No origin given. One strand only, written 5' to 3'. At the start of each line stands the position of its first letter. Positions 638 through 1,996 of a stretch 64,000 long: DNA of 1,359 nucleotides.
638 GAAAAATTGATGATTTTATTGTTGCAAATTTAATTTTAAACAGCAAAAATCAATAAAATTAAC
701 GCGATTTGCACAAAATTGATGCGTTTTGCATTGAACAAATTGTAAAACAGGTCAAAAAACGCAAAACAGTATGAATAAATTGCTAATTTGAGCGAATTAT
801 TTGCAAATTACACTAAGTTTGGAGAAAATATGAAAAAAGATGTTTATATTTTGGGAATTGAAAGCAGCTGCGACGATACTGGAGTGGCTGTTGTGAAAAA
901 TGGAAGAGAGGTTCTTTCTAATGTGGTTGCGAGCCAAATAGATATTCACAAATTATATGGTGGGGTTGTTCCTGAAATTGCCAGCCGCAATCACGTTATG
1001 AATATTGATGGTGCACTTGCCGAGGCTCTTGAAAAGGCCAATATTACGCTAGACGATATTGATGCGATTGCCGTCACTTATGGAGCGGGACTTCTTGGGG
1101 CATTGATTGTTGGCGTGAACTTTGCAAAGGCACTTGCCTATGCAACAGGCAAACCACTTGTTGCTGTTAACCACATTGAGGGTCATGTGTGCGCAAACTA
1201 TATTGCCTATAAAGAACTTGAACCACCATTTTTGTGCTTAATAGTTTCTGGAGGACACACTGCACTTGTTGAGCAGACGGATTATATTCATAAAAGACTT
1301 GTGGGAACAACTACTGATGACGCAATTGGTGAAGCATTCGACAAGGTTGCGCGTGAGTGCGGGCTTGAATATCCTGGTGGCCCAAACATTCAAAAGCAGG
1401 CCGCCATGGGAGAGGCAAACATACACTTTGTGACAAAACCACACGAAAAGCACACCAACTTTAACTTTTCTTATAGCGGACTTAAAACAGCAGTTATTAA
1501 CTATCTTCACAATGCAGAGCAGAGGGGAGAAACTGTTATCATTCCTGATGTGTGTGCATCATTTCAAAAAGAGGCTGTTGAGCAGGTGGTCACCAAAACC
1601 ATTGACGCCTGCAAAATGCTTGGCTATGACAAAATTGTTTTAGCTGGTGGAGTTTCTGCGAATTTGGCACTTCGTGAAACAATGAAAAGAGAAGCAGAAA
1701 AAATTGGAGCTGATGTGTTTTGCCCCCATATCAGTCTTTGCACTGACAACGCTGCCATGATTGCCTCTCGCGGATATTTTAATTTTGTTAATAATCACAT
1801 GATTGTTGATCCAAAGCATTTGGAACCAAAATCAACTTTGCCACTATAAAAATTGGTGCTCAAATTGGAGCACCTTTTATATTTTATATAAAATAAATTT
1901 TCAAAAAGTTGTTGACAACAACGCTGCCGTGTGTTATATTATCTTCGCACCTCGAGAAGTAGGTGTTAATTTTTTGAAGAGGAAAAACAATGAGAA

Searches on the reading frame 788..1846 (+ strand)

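Call 69: search_protein_families(library=pfam, proteins=[window:788-1846:+], max_evalue=0.00001)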
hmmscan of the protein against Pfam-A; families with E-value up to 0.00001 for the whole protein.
window:788-1846:+ (353 aa): 2 families
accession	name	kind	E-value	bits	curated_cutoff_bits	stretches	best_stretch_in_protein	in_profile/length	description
PF00814.31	TsaD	-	1.5e-89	300.7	24.8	1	41-326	1-263/264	tRNA N6-adenosine threonylcarbamoyltransferase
PF22521.2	HypF_C_2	-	7.4e-07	29.6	27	1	179-320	95-234/241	Carbamoyltransferase, Kae1-like Domain, second subdomain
